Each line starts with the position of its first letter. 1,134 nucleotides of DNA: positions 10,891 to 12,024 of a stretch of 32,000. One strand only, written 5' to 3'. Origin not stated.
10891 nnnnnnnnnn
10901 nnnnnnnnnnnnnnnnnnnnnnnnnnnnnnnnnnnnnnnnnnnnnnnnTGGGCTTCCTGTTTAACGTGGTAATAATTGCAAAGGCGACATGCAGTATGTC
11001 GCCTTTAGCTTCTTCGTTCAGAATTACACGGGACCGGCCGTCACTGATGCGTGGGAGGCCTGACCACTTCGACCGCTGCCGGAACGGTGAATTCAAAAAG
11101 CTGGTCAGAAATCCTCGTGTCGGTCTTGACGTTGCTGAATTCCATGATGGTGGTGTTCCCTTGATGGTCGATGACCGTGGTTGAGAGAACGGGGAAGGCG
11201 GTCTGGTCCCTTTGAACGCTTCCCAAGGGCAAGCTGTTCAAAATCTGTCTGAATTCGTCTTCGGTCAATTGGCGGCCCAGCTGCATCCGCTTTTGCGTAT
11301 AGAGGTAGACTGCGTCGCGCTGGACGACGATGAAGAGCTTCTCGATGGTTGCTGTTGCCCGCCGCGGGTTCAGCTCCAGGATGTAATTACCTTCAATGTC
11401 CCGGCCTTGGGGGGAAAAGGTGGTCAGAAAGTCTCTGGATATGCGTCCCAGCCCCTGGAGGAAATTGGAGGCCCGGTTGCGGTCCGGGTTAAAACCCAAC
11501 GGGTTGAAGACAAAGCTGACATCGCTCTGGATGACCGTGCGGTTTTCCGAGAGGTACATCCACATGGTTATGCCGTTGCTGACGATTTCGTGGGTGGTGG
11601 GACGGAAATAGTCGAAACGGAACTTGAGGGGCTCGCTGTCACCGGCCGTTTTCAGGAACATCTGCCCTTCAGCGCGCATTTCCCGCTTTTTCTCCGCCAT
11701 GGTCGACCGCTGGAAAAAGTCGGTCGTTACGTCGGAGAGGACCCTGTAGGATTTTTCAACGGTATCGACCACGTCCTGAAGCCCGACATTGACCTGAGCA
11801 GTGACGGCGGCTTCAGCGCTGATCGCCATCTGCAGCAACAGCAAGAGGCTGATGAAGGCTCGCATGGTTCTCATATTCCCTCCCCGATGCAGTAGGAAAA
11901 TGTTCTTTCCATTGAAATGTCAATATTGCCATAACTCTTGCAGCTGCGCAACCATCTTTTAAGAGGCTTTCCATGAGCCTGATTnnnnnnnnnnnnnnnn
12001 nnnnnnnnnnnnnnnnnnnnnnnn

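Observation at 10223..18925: Che-like operon lacking CheB/CheD and the CheA P2 domain, embedded among lipid/lipoprotein-binding and c-di-GMP-binding proteins instead of motility genes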

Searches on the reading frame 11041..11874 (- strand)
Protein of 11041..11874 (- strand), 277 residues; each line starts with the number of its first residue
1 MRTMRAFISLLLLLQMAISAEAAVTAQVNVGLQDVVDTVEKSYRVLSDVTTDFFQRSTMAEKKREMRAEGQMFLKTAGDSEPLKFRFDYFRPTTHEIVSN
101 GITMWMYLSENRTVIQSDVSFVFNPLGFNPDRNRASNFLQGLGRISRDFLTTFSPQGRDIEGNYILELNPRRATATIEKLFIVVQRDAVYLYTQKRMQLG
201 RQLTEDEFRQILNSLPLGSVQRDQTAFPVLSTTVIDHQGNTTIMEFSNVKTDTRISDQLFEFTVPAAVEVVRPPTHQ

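Call 3: search_protein_families(library=pfam, proteins=[window:11041-11874:-], max_evalue=0.01)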
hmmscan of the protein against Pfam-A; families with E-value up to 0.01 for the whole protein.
window:11041-11874:- (277 aa): 2 families
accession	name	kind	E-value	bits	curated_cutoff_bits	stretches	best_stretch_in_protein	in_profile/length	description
PF03548.22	LolA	-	3.4e-13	50.1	23.6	2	48-119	5-71/165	Outer membrane lipoprotein carrier protein LolA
PF17131.11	LolA_like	-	0.0045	17.1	30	0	223-261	140-178/184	Outer membrane lipoprotein-sorting protein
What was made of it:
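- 11041..11874 (-): LolA-like 1: a secreted, divergent LolA-fold paralogue with a three-helix insertion of about 40 residues. It groups with the single LolA-like gene that follows cheD in other Desulfuromonadales. Pfam LolA 3.4e-13 (call 3).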

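Call 15: find_encoding_contigs(protein=window:11041-11874:-, flank=10000, max_places=6)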
Protein window:11041-11874:- (277 aa): 2 contigs read that carry it; 2 places shown.
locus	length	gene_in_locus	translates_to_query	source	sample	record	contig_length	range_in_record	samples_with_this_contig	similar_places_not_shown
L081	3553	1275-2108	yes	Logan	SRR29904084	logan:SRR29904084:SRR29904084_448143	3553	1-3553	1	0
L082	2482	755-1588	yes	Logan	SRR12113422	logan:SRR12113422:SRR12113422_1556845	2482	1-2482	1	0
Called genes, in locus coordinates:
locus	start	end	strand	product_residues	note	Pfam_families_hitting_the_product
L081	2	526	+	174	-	?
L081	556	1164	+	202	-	PF13690:CheX (faint), PF04509:CheC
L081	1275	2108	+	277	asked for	PF03548:LolA (weak)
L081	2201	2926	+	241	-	PF03548:LolA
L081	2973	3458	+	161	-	PF04461:YajQ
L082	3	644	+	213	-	?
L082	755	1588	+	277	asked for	PF03548:LolA (weak)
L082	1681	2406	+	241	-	PF03548:LolA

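Call 22: search_protein_families(library=ncbifam, proteins=[window:11041-11874:-], max_evalue=0.001)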
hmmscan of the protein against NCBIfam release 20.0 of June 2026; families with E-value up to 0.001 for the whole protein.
window:11041-11874:- (277 aa): 5 families
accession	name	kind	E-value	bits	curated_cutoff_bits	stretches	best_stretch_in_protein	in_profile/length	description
TIGR00547.2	lolA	equivalog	4.7e-21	75.2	112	2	30-185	15-154/202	outer membrane lipoprotein periplasmic chaperone LolA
NF053572.1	LolA1_Flavo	equivalog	6e-09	35.8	100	1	10-114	6-98/214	outer membrane lipoprotein periplasmic chaperone LolA1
NF053544.1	LolA2_flexi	equivalog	3.9e-08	32.9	125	1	4-116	1-107/208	flexirubin biosynthesis/transport protein LolA2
NF000661.0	PRK00031.1-3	equivalog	7.2e-08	32.1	255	1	235-272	187-224/225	outer membrane lipoprotein chaperone LolA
NF000663.1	PRK00031.2-1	exception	6.8e-06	25.7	120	0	236-272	132-168/168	LolA-like outer membrane lipoprotein chaperone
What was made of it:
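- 11041..11874 (-): TIGR00547 scores 75 bits against a cut-off of 112 (call 22).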

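Call 27: find_homologous_proteins(query=window:11041-11874:-, max_evalue=0.00001)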
Query window:11041-11874:- (277 aa): 175 proteins with E <= 0.00001 among 689 candidates; the best 120 are listed.
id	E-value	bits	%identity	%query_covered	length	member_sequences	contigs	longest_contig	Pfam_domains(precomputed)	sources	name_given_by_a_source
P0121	1.7e-176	602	100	100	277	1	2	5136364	PF03548.23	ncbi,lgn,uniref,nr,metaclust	ncbi:LolA family protein [Geotalea uraniireducens]|uniref:Outer membrane lipoprotein carrier protein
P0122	4.2e-171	585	96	100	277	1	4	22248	PF03548.23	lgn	-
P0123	1.1e-170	583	96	100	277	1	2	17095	PF03548.23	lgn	-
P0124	3.4e-170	582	96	100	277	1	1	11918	PF03548.23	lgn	-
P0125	1.5e-169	580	96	100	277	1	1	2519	PF03548.23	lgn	-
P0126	3.5e-169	578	95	100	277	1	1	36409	PF03548.23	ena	-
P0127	9.8e-166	567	94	100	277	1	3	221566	PF03548.23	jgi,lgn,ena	-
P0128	3.9e-165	565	94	100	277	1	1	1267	PF03548.23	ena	-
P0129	1.0e-164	564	93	100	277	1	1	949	PF03548.23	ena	-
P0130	2.3e-164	563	93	100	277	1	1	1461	PF03548.23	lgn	-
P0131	1.2e-147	508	82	100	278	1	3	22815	PF03548.23,PF17131.12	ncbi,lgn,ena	-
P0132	2.6e-147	507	82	100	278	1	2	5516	PF03548.23,PF17131.12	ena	-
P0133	6.3e-109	381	68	89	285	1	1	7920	PF03548.23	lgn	-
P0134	1.4e-107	377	66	100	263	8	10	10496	PF03548.23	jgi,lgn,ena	jgi:outer membrane lipoprotein-sorting protein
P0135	9.6e-104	364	65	98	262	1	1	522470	PF03548.23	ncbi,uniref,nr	ncbi:outer membrane lipoprotein carrier protein LolA [Geotalea sp. SG265]|uniref:LolA family protein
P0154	3.3e-91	323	59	99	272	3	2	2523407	PF03548.23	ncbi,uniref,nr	ncbi:outer membrane lipoprotein carrier protein LolA [Geobacter hydrogenophilus]|uniref:Outer-membra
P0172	4.5e-85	303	57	91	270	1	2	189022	PF03548.23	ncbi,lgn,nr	ncbi:MAG: outer membrane lipoprotein carrier protein LolA [Desulfuromonadales bacterium]|nr:MAG: out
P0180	3.1e-80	287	56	96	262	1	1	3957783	PF03548.23,PF17131.12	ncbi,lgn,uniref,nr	ncbi:outer membrane lipoprotein carrier protein LolA [Geobacter sp. DSM 9736]|uniref:LolA family pro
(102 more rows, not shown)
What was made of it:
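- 11041..11874 (-): 100% identical to a G. uraniireducens protein (call 27).
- LolA1 is 100% identical to a G. uraniireducens protein on a 5.136-Mb contig (call 27).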

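Call 28: find_encoding_contigs(protein=P0154, flank=10000, max_places=2)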
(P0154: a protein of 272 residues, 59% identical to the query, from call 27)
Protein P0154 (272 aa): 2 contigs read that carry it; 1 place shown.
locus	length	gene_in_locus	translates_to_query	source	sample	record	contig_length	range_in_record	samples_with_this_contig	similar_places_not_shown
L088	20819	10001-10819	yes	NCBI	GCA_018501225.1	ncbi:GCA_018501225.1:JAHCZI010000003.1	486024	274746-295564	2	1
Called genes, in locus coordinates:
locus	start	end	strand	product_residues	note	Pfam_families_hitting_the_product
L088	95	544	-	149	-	PF00072:Response_reg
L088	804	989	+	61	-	PF02416:TatA_B_E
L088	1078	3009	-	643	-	-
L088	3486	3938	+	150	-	PF00011:HSP20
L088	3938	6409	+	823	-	PF02190:LON_substr_bdg, PF05496:RuvB_N (faint), PF00004:AAA, PF07728:AAA_5, PF22667:Lon_lid, PF05362:Lon_C, PF13541:ChlI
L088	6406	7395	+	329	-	PF00586:AIRS, PF02769:AIRS_C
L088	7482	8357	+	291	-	PF03705:CheR_N, PF01739:CheR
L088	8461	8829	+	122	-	PF00072:Response_reg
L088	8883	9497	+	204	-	PF13690:CheX (faint), PF04509:CheC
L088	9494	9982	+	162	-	PF03975:CheD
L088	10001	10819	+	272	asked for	PF03548:LolA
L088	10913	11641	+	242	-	PF03548:LolA, PF17131:TP_0789-like (faint)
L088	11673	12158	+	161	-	PF04461:YajQ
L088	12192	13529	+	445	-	PF00919:UPF0004, PF04055:Radical_SAM, PF18693:TRAM_2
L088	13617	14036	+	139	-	PF21157:DksA_N, PF01258:zf-dskA_traR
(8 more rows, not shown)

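Call 29: find_encoding_contigs(protein=P0180, flank=10000, max_places=1)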
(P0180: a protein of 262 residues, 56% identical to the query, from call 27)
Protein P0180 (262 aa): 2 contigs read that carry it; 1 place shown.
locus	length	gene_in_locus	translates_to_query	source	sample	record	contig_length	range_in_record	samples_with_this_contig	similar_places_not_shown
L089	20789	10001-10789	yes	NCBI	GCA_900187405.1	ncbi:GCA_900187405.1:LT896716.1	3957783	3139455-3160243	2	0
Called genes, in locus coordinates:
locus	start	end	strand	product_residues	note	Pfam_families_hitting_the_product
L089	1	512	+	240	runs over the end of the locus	PF01048:PNP_UDP_1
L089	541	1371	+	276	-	PF02621:VitK2_biosynth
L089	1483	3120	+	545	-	PF00072:Response_reg, PF08447:PAS_3, PF00989:PAS, PF08448:PAS_4 (weak), PF13188:PAS_8 (weak), PF08447:PAS_3 (weak), PF13426:PAS_9, PF08448:PAS_4, +1 more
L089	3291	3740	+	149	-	PF03330:DPBB_1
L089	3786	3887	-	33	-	-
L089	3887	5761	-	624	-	-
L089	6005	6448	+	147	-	PF00011:HSP20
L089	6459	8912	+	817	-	PF02190:LON_substr_bdg, PF07728:AAA_5, PF00004:AAA, PF22667:Lon_lid, PF05362:Lon_C, PF13541:ChlI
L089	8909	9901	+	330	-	PF00586:AIRS, PF02769:AIRS_C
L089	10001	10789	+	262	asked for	PF03548:LolA, PF17131:TP_0789-like (faint)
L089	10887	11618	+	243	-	PF03548:LolA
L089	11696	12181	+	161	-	PF04461:YajQ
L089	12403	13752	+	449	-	PF00919:UPF0004, PF04055:Radical_SAM, PF18693:TRAM_2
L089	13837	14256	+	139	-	PF21157:DksA_N, PF01258:zf-dskA_traR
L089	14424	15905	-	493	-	PF00487:FA_desaturase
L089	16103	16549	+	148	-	PF09917:DUF2147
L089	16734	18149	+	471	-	PF00154:RecA_N (faint), PF06745:ATPase, PF13481:AAA_25 (weak), PF23442:DUF7125, PF03796:DnaB_C (weak), PF06745:ATPase, PF24883:NPHP3_N (weak), PF13481:AAA_25 (weak), +7 more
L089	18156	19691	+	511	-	PF02310:B12-binding, PF04055:Radical_SAM, PF13282:DUF4070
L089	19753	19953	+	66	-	-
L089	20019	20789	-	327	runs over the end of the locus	PF12801:Fer4_5, PF00037:Fer4 (faint), PF12838:Fer4_7 (faint), PF12801:Fer4_5, PF13237:Fer4_10, PF14697:Fer4_21 (weak)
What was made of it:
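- Geobacter sp. DSM 9736 has thiL-LolA1-LolA2-yajQ-rimO with no che gene (call 29).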

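Call 30: find_encoding_contigs(protein=P0172, flank=10000, max_places=1)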
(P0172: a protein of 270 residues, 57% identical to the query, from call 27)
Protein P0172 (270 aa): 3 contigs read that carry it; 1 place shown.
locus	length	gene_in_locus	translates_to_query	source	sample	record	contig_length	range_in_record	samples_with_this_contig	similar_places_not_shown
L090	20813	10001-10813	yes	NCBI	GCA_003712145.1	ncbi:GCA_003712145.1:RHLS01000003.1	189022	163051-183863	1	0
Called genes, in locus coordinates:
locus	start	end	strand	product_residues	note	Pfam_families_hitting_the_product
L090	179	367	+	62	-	-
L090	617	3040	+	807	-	PF02190:LON_substr_bdg, PF00004:AAA, PF07728:AAA_5 (weak), PF22667:Lon_lid, PF05362:Lon_C, PF13541:ChlI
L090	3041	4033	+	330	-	PF00586:AIRS, PF02769:AIRS_C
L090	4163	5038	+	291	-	PF03705:CheR_N, PF01739:CheR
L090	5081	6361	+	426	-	PF00672:HAMP, PF00015:MCPsignal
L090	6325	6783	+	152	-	PF01584:CheW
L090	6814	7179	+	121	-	PF00072:Response_reg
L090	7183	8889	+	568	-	PF01627:Hpt, PF02895:H-kinase_dim, PF02518:HATPase_c, PF01584:CheW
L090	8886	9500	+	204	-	PF13690:CheX (faint), PF04509:CheC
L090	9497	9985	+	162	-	PF03975:CheD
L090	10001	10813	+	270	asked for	PF03548:LolA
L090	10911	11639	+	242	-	PF03548:LolA, PF17131:TP_0789-like (faint)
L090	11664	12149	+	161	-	PF04461:YajQ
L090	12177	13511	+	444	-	PF00919:UPF0004, PF04055:Radical_SAM, PF18693:TRAM_2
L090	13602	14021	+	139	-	PF21157:DksA_N, PF01258:zf-dskA_traR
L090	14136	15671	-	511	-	PF01676:Metalloenzyme, PF06415:iPGM_N, PF01663:Phosphodiest (weak)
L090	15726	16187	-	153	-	PF02590:SPOUT_MTase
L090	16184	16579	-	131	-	PF02410:RsfS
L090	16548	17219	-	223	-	PF01467:CTP_transf_like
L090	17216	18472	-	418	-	PF00171:Aldedh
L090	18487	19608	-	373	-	PF00696:AA_kinase, PF01472:PUA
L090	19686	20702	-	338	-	PF01018:GTP1_OBG, PF01926:MMR_HSR1, PF02421:FeoB_N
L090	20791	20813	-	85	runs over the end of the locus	PF01016:Ribosomal_L27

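Call 41: search_protein_families(library=pfam, proteins=[L090:7183-8889:+], max_evalue=0.01)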
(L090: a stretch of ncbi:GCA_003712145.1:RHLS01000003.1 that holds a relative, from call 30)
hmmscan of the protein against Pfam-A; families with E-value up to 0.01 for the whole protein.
L090:7183-8889:+ (568 aa): 4 families
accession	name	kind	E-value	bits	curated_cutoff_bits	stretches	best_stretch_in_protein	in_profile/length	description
PF01584.24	CheW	-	4.7e-23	81.8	23.5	1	419-546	2-135/138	CheW-like domain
PF01627.28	Hpt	-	3e-17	63.1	24.6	1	5-104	1-82/84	Hpt domain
PF02518.31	HATPase_c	-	1.9e-16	60.9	26.4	1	274-413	4-110/111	Histidine kinase-, DNA gyrase B-, and HSP90-like ATPase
PF02895.20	H-kinase_dim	-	2.1e-10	41.3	23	1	166-226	1-68/68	Signal transducing histidine kinase, homodimeric domain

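Call 44: find_related_loci(query=A1, collection=metagenome_contigs, flank=7000)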
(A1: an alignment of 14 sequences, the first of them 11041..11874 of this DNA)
Query A1 (277 aa) in metagenome_contigs; peptide patterns used: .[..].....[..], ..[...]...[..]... (x = any residue, [..] = any of these).
262 stretches matched a pattern; 86 encode a relative of the query (tblastn E <= 1e-3); the best 80 are kept; 79 distinct loci.
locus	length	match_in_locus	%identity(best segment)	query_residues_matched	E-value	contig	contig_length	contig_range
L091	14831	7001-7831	94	1-277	2e-176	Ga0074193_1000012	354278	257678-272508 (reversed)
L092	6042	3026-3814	66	1-277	2e-118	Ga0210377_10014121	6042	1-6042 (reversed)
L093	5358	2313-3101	66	1-277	9e-119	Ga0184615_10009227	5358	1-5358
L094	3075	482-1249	65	3-273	9e-111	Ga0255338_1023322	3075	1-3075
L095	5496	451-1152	63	26-273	3e-104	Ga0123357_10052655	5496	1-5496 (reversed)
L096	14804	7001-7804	57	1-274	6e-100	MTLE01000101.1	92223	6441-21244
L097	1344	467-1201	60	16-274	1e-106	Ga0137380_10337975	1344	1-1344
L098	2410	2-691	63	28-274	9e-102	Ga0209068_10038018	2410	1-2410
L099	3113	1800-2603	56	1-277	3e-99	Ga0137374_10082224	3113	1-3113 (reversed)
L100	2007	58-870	54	1-277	2e-100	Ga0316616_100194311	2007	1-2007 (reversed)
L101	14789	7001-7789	54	1-277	5e-94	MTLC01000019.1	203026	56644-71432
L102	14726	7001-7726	59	27-274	4e-93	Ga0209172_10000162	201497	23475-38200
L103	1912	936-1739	51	1-277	2e-89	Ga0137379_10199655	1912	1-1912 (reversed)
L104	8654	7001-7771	52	10-273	2e-82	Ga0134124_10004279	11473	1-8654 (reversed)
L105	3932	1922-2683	53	28-274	5e-82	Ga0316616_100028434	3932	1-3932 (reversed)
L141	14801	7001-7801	39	2-273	4e-49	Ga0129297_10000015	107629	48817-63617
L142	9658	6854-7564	38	23-273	2e-48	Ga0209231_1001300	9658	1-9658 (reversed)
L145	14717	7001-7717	38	27-273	2e-47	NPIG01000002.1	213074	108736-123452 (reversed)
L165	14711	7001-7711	36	23-273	1e-41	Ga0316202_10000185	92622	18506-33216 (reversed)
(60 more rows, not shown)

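Call 51: search_protein_families(library=ncbifam, proteins=[L145:6935-7738:+, L141:7004-7825:+, L142:6800-7588:+, L165:6962-7735:+, L090:10001-10813:+, L090:10911-11639:+, L089:10001-10789:+, L089:10887-11618:+], max_evalue=0.00001)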
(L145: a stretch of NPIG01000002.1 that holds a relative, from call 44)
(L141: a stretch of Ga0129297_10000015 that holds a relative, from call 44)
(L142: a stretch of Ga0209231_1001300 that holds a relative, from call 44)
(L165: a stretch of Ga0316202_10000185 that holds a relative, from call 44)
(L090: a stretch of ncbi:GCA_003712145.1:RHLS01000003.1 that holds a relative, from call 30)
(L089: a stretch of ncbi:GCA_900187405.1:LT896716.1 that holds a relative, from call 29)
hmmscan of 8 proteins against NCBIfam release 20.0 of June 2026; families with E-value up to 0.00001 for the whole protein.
L145:6935-7738:+ (267 aa): 4 families
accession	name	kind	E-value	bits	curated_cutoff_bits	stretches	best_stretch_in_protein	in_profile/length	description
TIGR00547.2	lolA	equivalog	9.4e-28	97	112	1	49-199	26-161/202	outer membrane lipoprotein periplasmic chaperone LolA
NF000661.0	PRK00031.1-3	equivalog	1.6e-14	53.8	255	1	95-191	86-176/225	outer membrane lipoprotein chaperone LolA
NF053572.1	LolA1_Flavo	equivalog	1.3e-09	38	100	1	106-194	78-163/214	outer membrane lipoprotein periplasmic chaperone LolA1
NF000663.1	PRK00031.2-1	exception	1.7e-06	27.7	120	0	96-132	51-87/168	LolA-like outer membrane lipoprotein chaperone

L141:7004-7825:+ (273 aa): 4 families
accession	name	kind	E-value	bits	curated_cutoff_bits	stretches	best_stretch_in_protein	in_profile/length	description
TIGR00547.2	lolA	equivalog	1.8e-27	96.2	112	2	42-188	29-159/202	outer membrane lipoprotein periplasmic chaperone LolA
NF000661.0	PRK00031.1-3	equivalog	1e-18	67.5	255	1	87-183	87-177/225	outer membrane lipoprotein chaperone LolA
NF053572.1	LolA1_Flavo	equivalog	1.4e-08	34.7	100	0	97-184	78-162/214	outer membrane lipoprotein periplasmic chaperone LolA1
NF000663.1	PRK00031.2-1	exception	2e-06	27.5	120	0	88-122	52-86/168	LolA-like outer membrane lipoprotein chaperone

L142:6800-7588:+ (262 aa): 4 families
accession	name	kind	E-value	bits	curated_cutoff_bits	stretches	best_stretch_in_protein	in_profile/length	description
TIGR00547.2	lolA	equivalog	2.3e-26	92.5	112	1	55-253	32-200/202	outer membrane lipoprotein periplasmic chaperone LolA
NF000661.0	PRK00031.1-3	equivalog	3e-15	56.2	255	1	97-254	88-224/225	outer membrane lipoprotein chaperone LolA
NF053572.1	LolA1_Flavo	equivalog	9.2e-10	38.5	100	1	106-244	78-200/214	outer membrane lipoprotein periplasmic chaperone LolA1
NF000663.1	PRK00031.2-1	exception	1e-07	31.7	120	0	96-132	51-87/168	LolA-like outer membrane lipoprotein chaperone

L165:6962-7735:+ (257 aa): 5 families
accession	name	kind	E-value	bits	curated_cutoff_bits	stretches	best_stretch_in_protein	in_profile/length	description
TIGR00547.2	lolA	equivalog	7.8e-26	90.8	112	1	51-249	33-201/202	outer membrane lipoprotein periplasmic chaperone LolA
NF000661.0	PRK00031.1-3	equivalog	2.8e-13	49.8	255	1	91-249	87-224/225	outer membrane lipoprotein chaperone LolA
NF053544.1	LolA2_flexi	equivalog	3.5e-09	36.3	125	1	1-237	1-206/208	flexirubin biosynthesis/transport protein LolA2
NF000663.1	PRK00031.2-1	exception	3.6e-09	36.4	120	0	91-129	51-89/168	LolA-like outer membrane lipoprotein chaperone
NF053572.1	LolA1_Flavo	equivalog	5.9e-09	35.9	100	1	100-240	77-201/214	outer membrane lipoprotein periplasmic chaperone LolA1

L090:10001-10813:+ (270 aa): 5 families
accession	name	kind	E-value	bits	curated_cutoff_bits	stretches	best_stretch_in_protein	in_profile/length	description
TIGR00547.2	lolA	equivalog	8e-20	71.2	112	1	53-194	31-155/202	outer membrane lipoprotein periplasmic chaperone LolA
NF053572.1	LolA1_Flavo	equivalog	5.5e-09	36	100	0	100-191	77-160/214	outer membrane lipoprotein periplasmic chaperone LolA1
NF053544.1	LolA2_flexi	equivalog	9.9e-08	31.6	125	0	53-113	42-97/208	flexirubin biosynthesis/transport protein LolA2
NF000661.0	PRK00031.1-3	equivalog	1.7e-06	27.6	255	0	227-265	186-224/225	outer membrane lipoprotein chaperone LolA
NF000663.1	PRK00031.2-1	exception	3.4e-06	26.7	120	0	53-127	20-87/168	LolA-like outer membrane lipoprotein chaperone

L090:10911-11639:+ (242 aa): 5 families
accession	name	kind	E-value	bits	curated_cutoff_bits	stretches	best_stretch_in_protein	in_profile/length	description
TIGR00547.2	lolA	equivalog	5.8e-32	110.8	112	1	18-236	7-201/202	outer membrane lipoprotein periplasmic chaperone LolA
NF000661.0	PRK00031.1-3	equivalog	1.4e-15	57.3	255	1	11-236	25-224/225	outer membrane lipoprotein chaperone LolA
NF053572.1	LolA1_Flavo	equivalog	4e-14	52.7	100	1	9-110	6-100/214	outer membrane lipoprotein periplasmic chaperone LolA1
NF000663.1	PRK00031.2-1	exception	3e-08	33.4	120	0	199-236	131-168/168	LolA-like outer membrane lipoprotein chaperone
NF053544.1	LolA2_flexi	equivalog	5.3e-06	25.9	125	0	7-225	5-207/208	flexirubin biosynthesis/transport protein LolA2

L089:10001-10789:+ (262 aa): 2 families
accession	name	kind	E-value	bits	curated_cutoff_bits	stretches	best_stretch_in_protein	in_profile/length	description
TIGR00547.2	lolA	equivalog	1.8e-20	73.2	112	1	47-197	29-159/202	outer membrane lipoprotein periplasmic chaperone LolA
NF000661.0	PRK00031.1-3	equivalog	8e-09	35.2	255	0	219-257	186-224/225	outer membrane lipoprotein chaperone LolA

L089:10887-11618:+ (243 aa): 5 families
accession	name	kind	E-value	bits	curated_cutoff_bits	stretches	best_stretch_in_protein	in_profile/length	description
TIGR00547.2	lolA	equivalog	5.3e-32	110.9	112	1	20-243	12-202/202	outer membrane lipoprotein periplasmic chaperone LolA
NF053572.1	LolA1_Flavo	equivalog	6.4e-17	61.9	100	1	10-233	4-201/214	outer membrane lipoprotein periplasmic chaperone LolA1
NF000661.0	PRK00031.1-3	equivalog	7.4e-16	58.2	255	1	10-243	18-225/225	outer membrane lipoprotein chaperone LolA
NF053544.1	LolA2_flexi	equivalog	5.1e-08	32.5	125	1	7-230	1-206/208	flexirubin biosynthesis/transport protein LolA2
NF000663.1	PRK00031.2-1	exception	4.6e-06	26.3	120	0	205-242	131-168/168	LolA-like outer membrane lipoprotein chaperone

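Call 53: search_solved_structures(query=window:11041-11874:-, max_evalue=0.01)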
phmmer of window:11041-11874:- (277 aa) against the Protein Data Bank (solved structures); distinct sequences matched with E-value up to 0.01: 1.
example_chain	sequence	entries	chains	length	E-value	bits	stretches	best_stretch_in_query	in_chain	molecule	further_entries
8v1k_A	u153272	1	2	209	6.8e-07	32.1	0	44-114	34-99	Outer-membrane lipoprotein carrier protein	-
